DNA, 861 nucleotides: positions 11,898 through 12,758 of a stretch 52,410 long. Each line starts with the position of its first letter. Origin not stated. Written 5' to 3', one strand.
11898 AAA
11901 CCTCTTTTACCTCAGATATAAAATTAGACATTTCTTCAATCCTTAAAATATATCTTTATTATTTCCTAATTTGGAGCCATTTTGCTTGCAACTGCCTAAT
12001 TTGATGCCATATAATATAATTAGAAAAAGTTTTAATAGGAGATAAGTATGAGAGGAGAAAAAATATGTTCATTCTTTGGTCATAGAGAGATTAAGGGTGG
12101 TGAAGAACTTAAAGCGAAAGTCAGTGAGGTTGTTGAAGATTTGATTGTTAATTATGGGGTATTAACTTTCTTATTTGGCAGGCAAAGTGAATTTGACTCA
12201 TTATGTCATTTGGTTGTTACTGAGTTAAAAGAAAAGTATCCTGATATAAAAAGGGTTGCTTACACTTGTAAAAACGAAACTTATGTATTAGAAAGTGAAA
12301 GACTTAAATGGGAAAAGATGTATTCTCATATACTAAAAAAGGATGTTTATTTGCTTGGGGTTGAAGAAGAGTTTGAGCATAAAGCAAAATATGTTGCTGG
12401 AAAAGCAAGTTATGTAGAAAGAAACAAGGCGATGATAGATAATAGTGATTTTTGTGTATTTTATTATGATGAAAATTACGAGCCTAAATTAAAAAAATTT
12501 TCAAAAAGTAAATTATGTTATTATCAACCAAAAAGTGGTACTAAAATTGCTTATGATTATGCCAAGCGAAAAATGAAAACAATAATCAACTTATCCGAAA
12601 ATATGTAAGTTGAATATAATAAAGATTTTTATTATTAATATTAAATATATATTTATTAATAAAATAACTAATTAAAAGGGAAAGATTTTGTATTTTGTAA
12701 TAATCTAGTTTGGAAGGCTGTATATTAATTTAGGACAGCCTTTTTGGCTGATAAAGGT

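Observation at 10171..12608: Five co-oriented XRE-family paralogues in tandem, divergent from a SLOG/DUF1273-like gene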

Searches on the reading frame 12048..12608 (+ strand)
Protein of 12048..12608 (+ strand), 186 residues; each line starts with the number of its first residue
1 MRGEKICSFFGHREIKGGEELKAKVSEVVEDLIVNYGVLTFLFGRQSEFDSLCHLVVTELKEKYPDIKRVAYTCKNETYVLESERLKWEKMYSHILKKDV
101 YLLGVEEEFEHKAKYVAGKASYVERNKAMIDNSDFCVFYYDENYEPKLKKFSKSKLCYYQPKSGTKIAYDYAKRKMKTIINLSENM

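Call 3: search_protein_families(library=pfam, proteins=[window:12048-12608:+], max_evalue=0.01)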
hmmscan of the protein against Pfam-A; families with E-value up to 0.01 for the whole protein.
window:12048-12608:+ (186 aa): 1 family
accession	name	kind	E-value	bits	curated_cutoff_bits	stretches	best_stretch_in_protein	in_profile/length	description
PF06908.16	YpsA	-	4.1e-07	30.6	27.7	1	20-155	23-149/168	YspA SLOG family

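Call 7: find_encoding_contigs(protein=window:12048-12608:+, flank=6000, max_places=8)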
Protein window:12048-12608:+ (186 aa): 24 contigs read that carry it; 4 places shown.
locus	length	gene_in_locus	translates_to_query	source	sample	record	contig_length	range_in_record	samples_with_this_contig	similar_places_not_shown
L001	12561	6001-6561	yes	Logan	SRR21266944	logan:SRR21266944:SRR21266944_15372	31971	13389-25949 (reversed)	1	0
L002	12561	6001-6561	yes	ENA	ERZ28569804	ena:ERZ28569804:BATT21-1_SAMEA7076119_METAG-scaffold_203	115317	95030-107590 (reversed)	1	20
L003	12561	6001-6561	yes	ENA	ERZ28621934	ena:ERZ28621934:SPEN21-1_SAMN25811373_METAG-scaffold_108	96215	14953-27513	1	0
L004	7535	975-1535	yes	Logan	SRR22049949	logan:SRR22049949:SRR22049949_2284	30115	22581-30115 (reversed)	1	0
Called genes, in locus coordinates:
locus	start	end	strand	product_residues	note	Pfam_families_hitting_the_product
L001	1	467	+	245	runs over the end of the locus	PF03575:Peptidase_S51 (weak)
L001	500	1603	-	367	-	PF04973:NMN_transporter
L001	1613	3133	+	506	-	PF01554:MatE (weak), PF01943:Polysacc_synt, PF13440:Polysacc_synt_3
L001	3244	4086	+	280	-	PF04402:SIMPL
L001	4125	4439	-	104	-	PF01381:HTH_3 (weak)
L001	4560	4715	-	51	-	PF13443:HTH_26 (weak)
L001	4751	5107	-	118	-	PF13560:HTH_31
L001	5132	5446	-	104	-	-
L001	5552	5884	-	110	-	PF12844:HTH_19 (faint), PF13443:HTH_26 (faint)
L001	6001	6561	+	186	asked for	PF06908:YpsA (weak)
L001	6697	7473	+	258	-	PF02673:BacA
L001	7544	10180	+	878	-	PF00690:Cation_ATPase_N, PF00122:E1-E2_ATPase, PF13246:Cation_ATPase, PF00702:Hydrolase, PF00689:Cation_ATPase_C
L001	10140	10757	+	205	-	-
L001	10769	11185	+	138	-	-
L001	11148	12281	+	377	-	PF13177:DNA_pol3_delta2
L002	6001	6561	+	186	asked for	PF06908:YpsA (weak)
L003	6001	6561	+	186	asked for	PF06908:YpsA (weak)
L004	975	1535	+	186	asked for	PF06908:YpsA (weak)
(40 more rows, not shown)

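Call 8: find_homologous_proteins(query=window:12048-12608:+)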
Query window:12048-12608:+ (186 aa): 1716 proteins with E <= 0.001 among 1756 candidates; the best 120 are listed.
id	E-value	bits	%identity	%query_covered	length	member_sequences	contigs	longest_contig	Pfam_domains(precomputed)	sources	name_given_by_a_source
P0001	8.5e-115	399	99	98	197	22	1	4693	PF06908.17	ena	-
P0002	2.4e-80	287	69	97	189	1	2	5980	PF06908.17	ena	-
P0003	2.4e-79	284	69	98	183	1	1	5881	PF06908.17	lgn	-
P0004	8.5e-79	282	71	96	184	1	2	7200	PF06908.17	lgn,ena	-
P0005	9.4e-79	282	68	98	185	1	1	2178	-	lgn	-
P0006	1.4e-78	281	70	95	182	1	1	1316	PF06908.17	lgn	-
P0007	3.0e-78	280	66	100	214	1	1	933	PF06908.17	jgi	-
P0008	3.0e-78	280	66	100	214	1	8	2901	PF06908.17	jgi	-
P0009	3.0e-78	280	68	98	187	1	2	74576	PF06908.17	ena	-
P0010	5.8e-78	279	68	98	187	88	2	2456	PF06908.17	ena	-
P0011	6.0e-78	279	72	96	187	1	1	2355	PF06908.17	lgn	-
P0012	6.4e-78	279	69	96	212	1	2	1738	PF06908.17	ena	-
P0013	9.5e-78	278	69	96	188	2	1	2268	PF06908.17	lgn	-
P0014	3.0e-77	277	66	97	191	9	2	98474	PF06908.17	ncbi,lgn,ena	-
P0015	5.5e-77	276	69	95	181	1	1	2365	PF06908.17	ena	-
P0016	6.1e-77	276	70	97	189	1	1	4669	PF06908.17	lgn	-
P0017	9.8e-77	275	69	96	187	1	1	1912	PF06908.17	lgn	-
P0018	1.2e-76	275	69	96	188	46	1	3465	PF06908.17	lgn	-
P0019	1.4e-76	275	69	95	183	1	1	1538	PF06908.17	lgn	-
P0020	2.0e-76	274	65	98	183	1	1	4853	PF06908.17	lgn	-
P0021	2.3e-76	274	66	97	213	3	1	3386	PF06908.17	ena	-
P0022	2.9e-76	274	67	97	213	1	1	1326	PF06908.17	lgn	-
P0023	4.0e-76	273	67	97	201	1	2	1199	PF06908.17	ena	-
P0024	4.4e-76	273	68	95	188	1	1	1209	PF06908.17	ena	-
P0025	5.3e-76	273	65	98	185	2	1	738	PF06908.17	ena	-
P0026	6.1e-76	272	66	98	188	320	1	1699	PF06908.17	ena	-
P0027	6.8e-76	272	66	97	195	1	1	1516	PF06908.17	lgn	-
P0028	6.9e-76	272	66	97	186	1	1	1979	PF06908.17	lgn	-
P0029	7.1e-76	272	66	97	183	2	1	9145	PF06908.17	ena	-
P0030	8.8e-76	272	68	95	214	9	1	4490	PF06908.17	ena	-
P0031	1.1e-75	272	70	95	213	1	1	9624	PF06908.17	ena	-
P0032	1.2e-75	271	69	97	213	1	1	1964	PF06908.17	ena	-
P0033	1.5e-75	271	65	99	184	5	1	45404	PF06908.17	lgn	-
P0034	1.6e-75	271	67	97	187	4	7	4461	PF06908.17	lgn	-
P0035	1.7e-75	271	66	98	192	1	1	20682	PF06908.17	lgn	-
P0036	1.7e-75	271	64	98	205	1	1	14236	PF06908.17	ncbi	-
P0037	1.9e-75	271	66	98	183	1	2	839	PF06908.17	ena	-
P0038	2.2e-75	271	67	98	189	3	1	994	PF06908.17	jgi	-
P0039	4.2e-75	270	65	98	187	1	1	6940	PF06908.17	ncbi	-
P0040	4.8e-75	270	66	97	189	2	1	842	PF06908.17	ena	-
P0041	5.1e-75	269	69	98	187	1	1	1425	PF06908.17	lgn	-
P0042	5.5e-75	269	67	96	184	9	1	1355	PF06908.17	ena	-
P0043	5.7e-75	269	66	97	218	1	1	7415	PF06908.17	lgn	-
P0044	5.8e-75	269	66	98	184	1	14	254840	PF06908.17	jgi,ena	-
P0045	5.8e-75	269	69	96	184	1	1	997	PF06908.17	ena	-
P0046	6.5e-75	269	66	99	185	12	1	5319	PF06908.17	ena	-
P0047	7.0e-75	269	65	98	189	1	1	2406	PF06908.17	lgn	-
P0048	7.5e-75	269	63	95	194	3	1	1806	PF06908.17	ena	-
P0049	8.6e-75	269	65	98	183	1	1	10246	PF06908.17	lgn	-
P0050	8.8e-75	269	66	98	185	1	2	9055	PF06908.17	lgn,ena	-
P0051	8.8e-75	269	66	98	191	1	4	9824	PF06908.17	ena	-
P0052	1.2e-74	268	69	95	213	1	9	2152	PF06908.17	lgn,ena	-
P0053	1.4e-74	268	65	98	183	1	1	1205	PF06908.17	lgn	-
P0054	1.5e-74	268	68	92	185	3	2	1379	PF06908.17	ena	-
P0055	1.8e-74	268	66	96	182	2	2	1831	PF06908.17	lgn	-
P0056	1.9e-74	268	65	99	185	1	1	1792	PF06908.17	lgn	-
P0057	2.3e-74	267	63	96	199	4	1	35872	PF06908.17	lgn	-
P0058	2.6e-74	267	64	99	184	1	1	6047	PF06908.17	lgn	-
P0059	2.9e-74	267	65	98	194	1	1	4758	PF06908.17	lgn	-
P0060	2.9e-74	267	64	99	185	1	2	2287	PF06908.17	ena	-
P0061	3.1e-74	267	66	96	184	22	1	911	PF06908.17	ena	-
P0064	3.5e-74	267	66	96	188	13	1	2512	PF06908.17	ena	-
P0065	3.7e-74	267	68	95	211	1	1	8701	PF06908.17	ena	-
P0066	3.8e-74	267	68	95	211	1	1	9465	PF06908.17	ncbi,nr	ncbi:MAG: DUF1273 family protein [Clostridia bacterium]|nr:DUF1273 family protein [Clostridia bacter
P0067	4.1e-74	266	65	98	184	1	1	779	PF06908.17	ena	-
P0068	4.2e-74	266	64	98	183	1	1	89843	PF06908.17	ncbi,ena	-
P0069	4.7e-74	266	66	99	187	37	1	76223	PF06908.17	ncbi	-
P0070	5.9e-74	266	67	96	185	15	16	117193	PF06908.17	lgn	-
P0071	6.7e-74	266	65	98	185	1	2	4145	PF06908.17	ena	-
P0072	6.8e-74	266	66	96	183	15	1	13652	PF06908.17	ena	-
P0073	6.9e-74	266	65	98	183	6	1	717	PF06908.17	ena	-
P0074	8.2e-74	266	65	98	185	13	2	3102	PF06908.17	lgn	-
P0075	8.6e-74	265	67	95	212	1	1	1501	PF06908.17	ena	-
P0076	8.6e-74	265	67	96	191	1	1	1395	PF06908.17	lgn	-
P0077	1.0e-73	265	67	96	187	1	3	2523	PF06908.17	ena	-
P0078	1.3e-73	265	66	97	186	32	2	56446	PF06908.17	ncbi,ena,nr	ncbi:DUF1273 family protein [bacterium]|nr:DUF1273 family protein [bacterium]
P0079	1.5e-73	265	67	95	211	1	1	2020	PF06908.17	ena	-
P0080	1.5e-73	265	65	96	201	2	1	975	PF06908.17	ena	-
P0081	1.6e-73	265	67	96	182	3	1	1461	PF06908.17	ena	-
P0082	1.6e-73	265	66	98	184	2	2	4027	PF06908.17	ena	-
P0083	1.7e-73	264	61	99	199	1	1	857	PF06908.17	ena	-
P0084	1.7e-73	264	66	96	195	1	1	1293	PF06908.17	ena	-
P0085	1.8e-73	264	68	95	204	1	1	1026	PF06908.17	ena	-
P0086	2.0e-73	264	66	96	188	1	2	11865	PF06908.17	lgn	-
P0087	2.1e-73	264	62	96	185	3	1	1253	PF06908.17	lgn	-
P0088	2.6e-73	264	65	95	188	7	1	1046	PF06908.17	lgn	-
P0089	2.6e-73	264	65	96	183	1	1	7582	PF06908.17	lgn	-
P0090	3.3e-73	264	63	96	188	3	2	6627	PF06908.17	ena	-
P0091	3.4e-73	263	74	85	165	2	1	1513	PF06908.17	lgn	-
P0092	3.6e-73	263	63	98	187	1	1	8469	PF06908.17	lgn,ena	-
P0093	3.9e-73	263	66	98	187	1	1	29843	PF06908.17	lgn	-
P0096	5.8e-73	263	66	92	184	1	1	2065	PF06908.17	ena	-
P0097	6.3e-73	263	65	99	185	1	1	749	PF06908.17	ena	-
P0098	6.3e-73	263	66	96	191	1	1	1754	PF06908.17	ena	-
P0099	7.4e-73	262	68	96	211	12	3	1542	PF06908.17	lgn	-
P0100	7.5e-73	262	66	96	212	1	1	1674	PF06908.17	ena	-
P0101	7.5e-73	262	67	95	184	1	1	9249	PF06908.17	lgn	-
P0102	7.6e-73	262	64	95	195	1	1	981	PF06908.17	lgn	-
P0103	7.6e-73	262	67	96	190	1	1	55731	PF06908.17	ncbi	ncbi:MAG: SLOG family protein [Candidatus Caccovivens sp.]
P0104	8.6e-73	262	64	95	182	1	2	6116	PF06908.17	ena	-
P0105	9.0e-73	262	64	99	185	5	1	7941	PF06908.17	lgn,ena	-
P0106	1.4e-72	261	64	98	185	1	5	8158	PF06908.17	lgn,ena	-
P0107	1.6e-72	261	63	95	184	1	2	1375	PF06908.17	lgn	-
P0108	1.7e-72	261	66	98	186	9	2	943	PF06908.17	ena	-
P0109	1.7e-72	261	65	96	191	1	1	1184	PF06908.17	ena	-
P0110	1.8e-72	261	66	95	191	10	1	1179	PF06908.17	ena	-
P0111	2.3e-72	261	66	95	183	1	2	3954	PF06908.17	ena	-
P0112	2.6e-72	261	69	96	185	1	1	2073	PF06908.17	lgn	-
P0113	2.6e-72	261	68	97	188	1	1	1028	PF06908.17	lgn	-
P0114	2.7e-72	261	67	97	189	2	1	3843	PF06908.17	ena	-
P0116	3.1e-72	260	65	96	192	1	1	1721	PF06908.17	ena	-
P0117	3.2e-72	260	66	95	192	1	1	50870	PF06908.17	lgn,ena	-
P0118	3.6e-72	260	65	96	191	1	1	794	PF06908.17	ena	-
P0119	3.7e-72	260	64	97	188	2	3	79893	PF06908.17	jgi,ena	-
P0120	3.9e-72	260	64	96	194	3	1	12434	PF06908.17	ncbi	-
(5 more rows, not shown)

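Call 10: find_related_loci(query=A2, collection=genome_contigs, flank=6000)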
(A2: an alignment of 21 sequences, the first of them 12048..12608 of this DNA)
Query A2 (186 aa) in genome_contigs; peptide patterns used: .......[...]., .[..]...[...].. (x = any residue, [..] = any of these).
340 stretches matched a pattern; 298 encode a relative of the query (tblastn E <= 1e-3); the best 80 are kept; 80 distinct loci.
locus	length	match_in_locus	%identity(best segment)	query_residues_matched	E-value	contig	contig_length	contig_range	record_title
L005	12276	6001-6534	70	5-182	1e-85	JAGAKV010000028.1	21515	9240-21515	MAG: Clostridia bacterium isolate RGIG8534 Water_deer_Cecum-2__c257785, whole genome shotgun sequence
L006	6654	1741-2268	69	7-182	7e-83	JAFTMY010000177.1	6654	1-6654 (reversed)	MAG: Clostridia bacterium isolate RGIG3965 Roe_deer_Cecum-4__c482259, whole genome shotgun sequence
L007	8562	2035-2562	69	7-182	7e-83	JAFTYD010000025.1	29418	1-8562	MAG: Clostridia bacterium isolate RGIG4256 Roe_deer_Colon-5__c203933, whole genome shotgun sequence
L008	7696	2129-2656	69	7-182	7e-83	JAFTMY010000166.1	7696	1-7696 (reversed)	MAG: Clostridia bacterium isolate RGIG3965 Roe_deer_Cecum-4__c444943, whole genome shotgun sequence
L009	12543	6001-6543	66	4-184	6e-83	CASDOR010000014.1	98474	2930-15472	uncultured Christensenella sp. isolate SI.A89.metabat-bins.32 genome assembly, contig: SI.A89.metabat-bins.32.fa_k141_28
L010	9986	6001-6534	69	5-182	1e-80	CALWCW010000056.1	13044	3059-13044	MAG: uncultured Clostridia bacterium isolate E03__bin84 genome assembly, contig: E03__k127_3210603, whole genome shotgun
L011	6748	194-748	65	1-185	2e-80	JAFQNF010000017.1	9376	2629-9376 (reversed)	Bacterium isolate RGIG1973 Goat_Cecum.Co__c779451, whole genome shotgun sequence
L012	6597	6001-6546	65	1-182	1e-80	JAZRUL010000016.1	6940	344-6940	MAG: Candidatus Onthoplasma sp. isolate T1900045336_YK20190025.MAGScoT_cleanbin_000089 SGB_6613_k141_2364890, whole geno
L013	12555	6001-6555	65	1-185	2e-80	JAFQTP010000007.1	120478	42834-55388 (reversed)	MAG: Clostridia bacterium isolate RGIG2139 Goat_Colon-6__c894308, whole genome shotgun sequence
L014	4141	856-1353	70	7-172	1e-80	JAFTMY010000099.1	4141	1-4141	MAG: Clostridia bacterium isolate RGIG3965 Roe_deer_Cecum-4__c279938, whole genome shotgun sequence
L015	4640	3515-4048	66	7-184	4e-80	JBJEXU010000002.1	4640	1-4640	MAG: Christensenellales bacterium isolate LOHA03_bin.029 NODE_10027_length_4640_cov_4.787350, whole genome shotgun seque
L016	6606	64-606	66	1-181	5e-80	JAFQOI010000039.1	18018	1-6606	Bacterium isolate RGIG2002 Goat_Colon-1__c243669, whole genome shotgun sequence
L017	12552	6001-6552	66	1-184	1e-79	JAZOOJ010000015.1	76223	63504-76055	MAG: Clostridia bacterium isolate T1900045631_YK20190325.MAGScoT_cleanbin_000010 SGB_8057_k141_2076249, whole genome sho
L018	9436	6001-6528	68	7-182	7e-80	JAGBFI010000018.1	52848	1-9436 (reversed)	MAG: Clostridia bacterium isolate RGIG9067 Water_deer_Rectum.Co__c515402, whole genome shotgun sequence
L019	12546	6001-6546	64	1-182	1e-79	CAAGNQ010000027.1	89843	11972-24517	MAG TPA_asm: Clostridia bacterium, isolate HGM11410, WGS project CAAGNQ010000000 data, contig: SRS476863_4_k119_197184,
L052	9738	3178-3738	60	4-185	2e-69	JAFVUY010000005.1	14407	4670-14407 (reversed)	MAG: Bacilli bacterium isolate RGIG5418 Sheep_Colon-4__c18990, whole genome shotgun sequence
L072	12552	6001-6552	54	3-186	1e-65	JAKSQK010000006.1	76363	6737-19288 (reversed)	MAG: Clostridia bacterium isolate Horse_feces227 MAG227_6, whole genome shotgun sequence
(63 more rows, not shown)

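Call 14: search_protein_families(library=phrogs, proteins=[window:12048-12608:+], max_evalue=0.001)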
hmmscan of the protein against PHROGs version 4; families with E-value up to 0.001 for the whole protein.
window:12048-12608:+ (186 aa): 1 family
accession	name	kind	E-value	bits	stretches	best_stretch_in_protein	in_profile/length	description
phrog_289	-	other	2.2e-06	27.8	1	7-175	25-131/500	GTP-binding domain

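Call 15: search_protein_families(library=ncbifam, proteins=[window:12048-12608:+], max_evalue=0.01)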
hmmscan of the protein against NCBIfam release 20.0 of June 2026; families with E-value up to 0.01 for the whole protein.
window:12048-12608:+ (186 aa): 0 families

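Call 16: search_protein_families(library=padloc, proteins=[window:12048-12608:+], max_evalue=0.01)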
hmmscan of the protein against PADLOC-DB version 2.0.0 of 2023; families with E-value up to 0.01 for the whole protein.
window:12048-12608:+ (186 aa): 0 families

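Call 22: search_solved_structures(query=A2, max_evalue=1, show_alignments=2)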
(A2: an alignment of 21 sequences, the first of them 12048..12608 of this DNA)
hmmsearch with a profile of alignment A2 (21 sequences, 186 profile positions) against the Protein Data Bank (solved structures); distinct sequences matched with E-value up to 1: 0.

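Call 27: predict_structure(alignment_id=A2)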
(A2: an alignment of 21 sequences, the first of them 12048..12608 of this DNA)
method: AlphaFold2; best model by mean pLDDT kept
length: 186 residues; sequences in the alignment: 21
mean_pLDDT: 76.3   pTM: 0.74
mean pLDDT of the five models: 76.3, 71.8, 70.8, 70.4, 67.4
residues with pLDDT >= 90: 59; 70-90: 65; 50-70: 41; < 50: 21
segments of 3 or more residues with pLDDT < 50: 114-120, 150-159
pLDDT, mean of each block of 10 residues (from residue 1): 78 80 94 94 82 89 89 63 70 72 55 46 80 92 70 45 80 95 75
secondary structure, 60 per line:
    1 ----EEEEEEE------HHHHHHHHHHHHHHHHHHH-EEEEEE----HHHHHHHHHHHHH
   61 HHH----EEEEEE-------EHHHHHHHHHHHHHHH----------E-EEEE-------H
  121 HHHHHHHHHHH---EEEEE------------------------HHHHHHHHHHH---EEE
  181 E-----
elements in order: E5-11 H18-36 E38-43 H48-63 E68-73 H82-96 E109-112 H120-131 E135-139 H164-174 E178-181

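Call 28: find_related_loci(query=A2, collection=viral_contigs, flank=8000)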
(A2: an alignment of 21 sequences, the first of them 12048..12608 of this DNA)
Query A2 (186 aa) in viral_contigs; peptide patterns used: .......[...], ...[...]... (x = any residue, [..] = any of these).
83 stretches matched a pattern; 1 encode a relative of the query (tblastn E <= 1e-3); 1 distinct loci.
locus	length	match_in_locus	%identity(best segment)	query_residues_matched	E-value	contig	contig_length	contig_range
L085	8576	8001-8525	49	3-177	2e-52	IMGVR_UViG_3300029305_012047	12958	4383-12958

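Call 32: fold_search(model_id=the predicted structure, library=pdb)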
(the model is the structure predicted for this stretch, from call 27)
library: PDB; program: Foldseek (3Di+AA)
matches with E <= 10: 1528; with E <= 0.001: 3
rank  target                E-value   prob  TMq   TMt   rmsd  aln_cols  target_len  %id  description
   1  2nx2                  2.9e-07  1.00  0.63  0.65   6.1       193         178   16  Crystal structure of protein ypsA from Bacillus subtilis, Pfam DUF1273 (released 2006-12-19)
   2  4ljl_A                6.3e-04  1.00  0.52  0.45   5.8       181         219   11  Structural insights into the unique single-stranded DNA binding mode of DNA processing protein A from Helicobacter pyl (released 2014-01-01)
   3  4ljk_B                6.7e-04  1.00  0.52  0.45   5.6       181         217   13  Structural insights into the unique single-stranded DNA binding mode of DNA processing protein A from Helicobacter pyl (released 2014-01-01)
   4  4ljr_A                1.1e-03  1.00  0.53  0.47   5.7       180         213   12  Structural insights into the unique single-stranded DNA binding mode of DNA processing protein A from Helicobacter pyl (released 2014-01-01)
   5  5mll_B                1.5e-03  1.00  0.51  0.44   6.2       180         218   12  Structure of HpDprA at 1.9 Angstroms resolution (released 2017-12-20)
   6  4ljk_D                1.5e-03  1.00  0.53  0.46   5.8       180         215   13  Structural insights into the unique single-stranded DNA binding mode of DNA processing protein A from Helicobacter pyl (released 2014-01-01)
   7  4ljk_F                1.8e-03  1.00  0.50  0.44   6.3       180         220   12  Structural insights into the unique single-stranded DNA binding mode of DNA processing protein A from Helicobacter pyl (released 2014-01-01)
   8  4ljk_G                1.9e-03  1.00  0.52  0.46   5.6       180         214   13  Structural insights into the unique single-stranded DNA binding mode of DNA processing protein A from Helicobacter pyl (released 2014-01-01)
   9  5mll_A                1.9e-03  1.00  0.52  0.45   5.9       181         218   13  Structure of HpDprA at 1.9 Angstroms resolution (released 2017-12-20)
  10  1b5t_C                4.9e-03  0.77  0.29  0.22  10.5       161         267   11  ESCHERICHIA COLI METHYLENETETRAHYDROFOLATE REDUCTASE (released 1999-01-20)
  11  7uxs_A                7.7e-03  0.99  0.44  0.42   8.6       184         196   10  Crystal structure of the BcThsA SLOG domain in complex with 3'cADPR (released 2022-09-07)
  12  1zrq_B                8.2e-03  0.69  0.28  0.21  10.8       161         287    8  Escherichia coli Methylenetetrahydrofolate Reductase (reduced) complexed with NADH, pH 6.0 (released 2005-08-09)
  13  4ljk_A                9.3e-03  1.00  0.52  0.46   5.8       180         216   11  Structural insights into the unique single-stranded DNA binding mode of DNA processing protein A from Helicobacter pyl (released 2014-01-01)
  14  2wzt_A                1.1e-02  0.75  0.28  0.22   9.7       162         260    7  Crystal structure of a mycobacterium aldo-keto reductase in its apo and liganded form (released 2010-02-16)
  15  4dz5                  1.2e-02  0.57  0.28  0.19  11.2       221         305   10  W227F active site mutant of AKR1C3 (released 2013-03-06)
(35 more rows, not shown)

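Call 81: search_protein_families(library=pfam, proteins=[L072:6977-8398:+, L052:2681-3160:+], max_evalue=0.01)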
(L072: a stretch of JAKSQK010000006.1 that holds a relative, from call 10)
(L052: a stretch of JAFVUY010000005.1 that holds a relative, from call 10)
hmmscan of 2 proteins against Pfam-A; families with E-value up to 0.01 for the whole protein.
L072:6977-8398:+ (473 aa): 2 families
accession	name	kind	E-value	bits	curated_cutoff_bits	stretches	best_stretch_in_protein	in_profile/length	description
PF08757.17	CotH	-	4.2e-33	115.7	23.8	1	118-465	2-321/322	CotH kinase protein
PF08282.18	Hydrolase_3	-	0.0084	16.3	20.9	1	80-162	56-133/255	haloacid dehalogenase-like hydrolase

L052:2681-3160:+ (159 aa): 0 families

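Call 93: search_dna_similar(query=window:12048-12608:+, collection=phages, mode=protein, max_evalue=0.001, max_rows=15)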
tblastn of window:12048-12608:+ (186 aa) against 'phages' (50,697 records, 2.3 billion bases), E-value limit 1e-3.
Records with a match: 29; places in all: 30; records where one place covers at least 80% of the query: 16.
Best place of each record, by identity: <60% 29.
By first word of the organism name: Bacillus 27; Bacteriophage 1; Flavobacterium 1.
By host as written in the record: Bacillus anthracis Sterne 10; Bacillus anthracis 5; Bacillus subtilis 4; Bacillus subtilis subsp. subtilis 168 2; Bacillus cereus VKM B-370 2; - 1; Bacillus subtilis BEST7003 1; Flavobacterium sp. B330 1; and 3 more.
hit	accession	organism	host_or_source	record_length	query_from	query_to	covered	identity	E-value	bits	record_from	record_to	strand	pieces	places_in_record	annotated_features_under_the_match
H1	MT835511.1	Bacteriophage sp.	human fecal samples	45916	4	182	96%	31.4%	5e-10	63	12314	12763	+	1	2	record has no annotation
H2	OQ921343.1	Bacillus phage SPbetaL3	Bacillus subtilis BEST7003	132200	1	174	94%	29.3%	6e-5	49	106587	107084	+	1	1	hypothetical protein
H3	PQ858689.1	Flavobacterium phage MaF61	Flavobacterium sp. B330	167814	4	175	92%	27.6%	5e-6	52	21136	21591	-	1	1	putative SLOG family protein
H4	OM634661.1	Bacillus phage vB_BauM_KLEB27-3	Bacillus australimaris sKR4M-27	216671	4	185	98%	25.5%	5e-5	49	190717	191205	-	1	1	DprA-like DNA processing protein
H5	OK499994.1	Bacillus phage vB_BanS_Skywalker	Bacillus anthracis Sterne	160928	4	186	98%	25.4%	4e-5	49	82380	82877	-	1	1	DUF1273 domain-containing protein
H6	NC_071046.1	Bacillus phage vB_BanS_Skywalker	Bacillus anthracis Sterne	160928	4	186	98%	25.4%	4e-5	49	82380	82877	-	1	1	GTP-binding domain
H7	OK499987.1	Bacillus phage vB_BanS_MrDarsey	Bacillus anthracis Sterne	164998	4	186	98%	25.4%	4e-5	49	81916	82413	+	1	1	DUF1273 family protein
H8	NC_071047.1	Bacillus phage vB_BanS_MrDarsey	Bacillus anthracis Sterne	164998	4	186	98%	25.4%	4e-5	49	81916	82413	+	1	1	GTP-binding domain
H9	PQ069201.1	Bacillus phage C30-3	Bacillus sp. C30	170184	4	183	97%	25.8%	1e-5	50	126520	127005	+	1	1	record has no annotation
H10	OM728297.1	Bacillus phage vB_BsuM-Goe21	Bacillus subtilis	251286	9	182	94%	24.2%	4e-4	46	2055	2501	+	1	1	hypothetical protein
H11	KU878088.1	Bacillus phage AR9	Bacillus subtilis subsp. subtilis 168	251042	9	182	94%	24.2%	5e-4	45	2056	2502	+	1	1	DNA processing chain A dprA protein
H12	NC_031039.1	Bacillus phage AR9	Bacillus subtilis subsp. subtilis 168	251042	9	182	94%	24.2%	5e-4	45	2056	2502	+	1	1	GTP-binding domain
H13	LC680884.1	Bacillus phage PBS1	Bacillus subtilis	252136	9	182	94%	24.2%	5e-4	45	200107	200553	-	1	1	UPF0398 protein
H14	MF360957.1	Bacillus phage PBS1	Bacillus subtilis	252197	9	182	94%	24.2%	5e-4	45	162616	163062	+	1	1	189: hypothetical protein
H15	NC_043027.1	Bacillus phage PBS1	Bacillus subtilis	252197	9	182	94%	24.2%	5e-4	45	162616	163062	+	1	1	189: GTP-binding domain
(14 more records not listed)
